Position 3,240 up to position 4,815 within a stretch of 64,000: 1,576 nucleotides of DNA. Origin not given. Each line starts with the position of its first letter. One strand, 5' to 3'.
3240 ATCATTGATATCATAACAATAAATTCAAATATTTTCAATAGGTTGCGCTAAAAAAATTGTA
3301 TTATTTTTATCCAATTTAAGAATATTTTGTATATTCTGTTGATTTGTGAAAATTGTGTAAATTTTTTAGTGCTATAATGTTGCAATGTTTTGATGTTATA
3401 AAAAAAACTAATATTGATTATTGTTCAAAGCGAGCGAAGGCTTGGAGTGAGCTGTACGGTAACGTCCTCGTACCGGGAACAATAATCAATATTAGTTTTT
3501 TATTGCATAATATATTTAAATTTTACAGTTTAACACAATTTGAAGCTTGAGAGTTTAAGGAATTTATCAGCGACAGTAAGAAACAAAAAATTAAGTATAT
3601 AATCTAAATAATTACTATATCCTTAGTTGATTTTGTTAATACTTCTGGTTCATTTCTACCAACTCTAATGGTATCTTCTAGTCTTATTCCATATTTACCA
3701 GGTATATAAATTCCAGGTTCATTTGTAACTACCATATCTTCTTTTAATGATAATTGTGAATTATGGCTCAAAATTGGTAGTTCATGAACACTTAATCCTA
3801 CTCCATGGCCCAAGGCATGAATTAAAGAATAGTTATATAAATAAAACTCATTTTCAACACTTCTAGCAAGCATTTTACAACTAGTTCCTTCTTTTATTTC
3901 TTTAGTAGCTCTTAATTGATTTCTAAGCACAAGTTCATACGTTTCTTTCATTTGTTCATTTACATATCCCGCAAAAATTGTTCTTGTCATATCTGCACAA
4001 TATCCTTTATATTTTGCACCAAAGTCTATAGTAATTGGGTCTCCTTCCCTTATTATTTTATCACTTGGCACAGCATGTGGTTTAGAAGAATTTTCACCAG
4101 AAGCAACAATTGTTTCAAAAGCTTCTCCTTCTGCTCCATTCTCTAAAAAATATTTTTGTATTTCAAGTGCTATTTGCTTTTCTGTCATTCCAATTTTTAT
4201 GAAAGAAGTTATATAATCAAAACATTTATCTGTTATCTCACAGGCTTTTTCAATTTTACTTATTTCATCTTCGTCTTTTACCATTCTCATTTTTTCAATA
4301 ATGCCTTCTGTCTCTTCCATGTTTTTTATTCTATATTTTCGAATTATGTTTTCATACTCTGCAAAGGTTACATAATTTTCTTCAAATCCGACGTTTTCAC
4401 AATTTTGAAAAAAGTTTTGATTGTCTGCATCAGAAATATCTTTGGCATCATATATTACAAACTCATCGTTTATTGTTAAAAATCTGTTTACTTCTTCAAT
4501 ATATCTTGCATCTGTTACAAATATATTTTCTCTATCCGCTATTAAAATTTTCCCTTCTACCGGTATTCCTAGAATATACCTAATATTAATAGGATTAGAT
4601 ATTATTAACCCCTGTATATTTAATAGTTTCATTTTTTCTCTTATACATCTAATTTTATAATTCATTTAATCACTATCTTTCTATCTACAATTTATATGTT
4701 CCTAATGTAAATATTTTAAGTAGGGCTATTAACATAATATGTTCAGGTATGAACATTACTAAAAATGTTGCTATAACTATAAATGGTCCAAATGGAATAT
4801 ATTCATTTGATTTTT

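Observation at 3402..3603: Family of intergenic hairpin elements: copy-specific AT-rich stems around related GC-rich cores (copies A and B)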

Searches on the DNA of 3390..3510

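Call 101: search_with_rna_model(model_id=R1, source=window, start=3390, end=3510, max_evalue=10, filters=off, show_alignments=2)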
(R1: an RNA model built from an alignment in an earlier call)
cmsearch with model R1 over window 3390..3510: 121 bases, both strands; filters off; matches with E-value up to 10: 2.
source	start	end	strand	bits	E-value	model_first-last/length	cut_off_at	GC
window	3407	3496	+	22.1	9.5e-05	1-85/85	no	0.41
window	3407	3496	-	17.4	0.00093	1-85/85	no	0.41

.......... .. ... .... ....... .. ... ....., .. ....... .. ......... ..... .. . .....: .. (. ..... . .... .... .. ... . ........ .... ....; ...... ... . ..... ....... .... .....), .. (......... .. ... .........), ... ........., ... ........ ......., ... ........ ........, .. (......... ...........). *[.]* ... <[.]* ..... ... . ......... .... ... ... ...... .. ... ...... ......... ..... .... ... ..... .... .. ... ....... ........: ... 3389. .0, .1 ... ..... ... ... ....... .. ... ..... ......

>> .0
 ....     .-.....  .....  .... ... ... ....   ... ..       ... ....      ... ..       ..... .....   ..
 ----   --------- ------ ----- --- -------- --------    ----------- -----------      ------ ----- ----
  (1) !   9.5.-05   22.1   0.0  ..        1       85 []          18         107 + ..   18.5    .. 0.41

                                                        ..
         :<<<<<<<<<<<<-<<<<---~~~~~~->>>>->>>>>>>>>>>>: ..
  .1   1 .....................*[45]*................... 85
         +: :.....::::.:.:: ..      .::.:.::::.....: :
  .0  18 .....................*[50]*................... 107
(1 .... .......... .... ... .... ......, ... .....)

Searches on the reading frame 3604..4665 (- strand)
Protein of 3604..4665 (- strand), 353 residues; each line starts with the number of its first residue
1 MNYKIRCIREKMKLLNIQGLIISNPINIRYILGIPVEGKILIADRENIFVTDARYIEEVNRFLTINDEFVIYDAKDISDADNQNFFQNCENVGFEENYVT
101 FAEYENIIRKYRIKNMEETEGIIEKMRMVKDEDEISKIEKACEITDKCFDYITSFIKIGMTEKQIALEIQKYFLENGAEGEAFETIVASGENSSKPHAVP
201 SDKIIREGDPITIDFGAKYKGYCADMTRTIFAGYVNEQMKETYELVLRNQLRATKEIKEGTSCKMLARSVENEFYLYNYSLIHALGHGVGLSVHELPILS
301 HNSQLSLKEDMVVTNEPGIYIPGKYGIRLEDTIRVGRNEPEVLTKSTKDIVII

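Call 14: find_encoding_contigs(protein=window:3604-4665:-, flank=3000, max_places=10)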
Protein window:3604-4665:- (353 aa): no gene with exactly this product is on record in the collection.

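Call 15: search_protein_families(library=ncbifam, proteins=[window:3604-4665:-])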
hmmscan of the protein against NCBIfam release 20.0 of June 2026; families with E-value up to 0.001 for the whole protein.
window:3604-4665:- (353 aa): 15 families
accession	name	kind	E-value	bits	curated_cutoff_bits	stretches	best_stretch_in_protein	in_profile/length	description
NF040821.1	dipep_PepQ_Arch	equivalog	6.3e-66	222.7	630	1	4-350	2-345/346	Xaa-Pro dipeptidase PepQ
NF007310.0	PRK09795.1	equivalog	9.6e-59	199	393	1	7-351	6-356/361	aminopeptidase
NF008131.0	PRK10879.1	equivalog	9.5e-31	107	465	2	119-268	163-313/438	Xaa-Pro aminopeptidase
TIGR00500.1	met_pdase_I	equivalog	1.3e-28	100.1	171.35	1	129-319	3-203/247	type I methionyl aminopeptidase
NF038259.1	ectoine_DoeA_2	exception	1.9e-19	69.6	575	1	4-291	17-317/386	ectoine hydrolase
NF008970.0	PRK12318.1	equivalog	4.7e-18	65.5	267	1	127-326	41-251/291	methionyl aminopeptidase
TIGR02993.1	ectoine_eutD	equivalog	1.2e-15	57.6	613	1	92-351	121-388/391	ectoine hydrolase DoeA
NF011720.0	PRK15173.1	subfamily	5.9e-15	55.1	420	1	119-351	105-340/343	peptidase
NF011173.0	PRK14575.1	equivalog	6.3e-15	55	850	1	119-351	168-403/406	putative peptidase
NF011174.0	PRK14576.1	subfamily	5.2e-13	48.6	487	1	121-350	169-401/405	putative endopeptidase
NF009533.0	PRK12897.1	equivalog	6.4e-13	48.6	488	1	126-325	1-210/248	type I methionyl aminopeptidase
NF010133.0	PRK13607.1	equivalog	5.5e-10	38.7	339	1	115-267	147-298/443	Xaa-Pro dipeptidase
NF043017.1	DimsulpropLyDddP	equivalog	1.5e-09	37.1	600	1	115-347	191-437/443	dimethylsulfonioproprionate lyase DddP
TIGR00501.1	met_pdase_II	equivalog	3e-06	27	222.65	1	135-289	5-157/295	type II methionyl aminopeptidase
NF005583.0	PRK07281.1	equivalog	6e-06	25.7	445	1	215-321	126-237/286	methionyl aminopeptidase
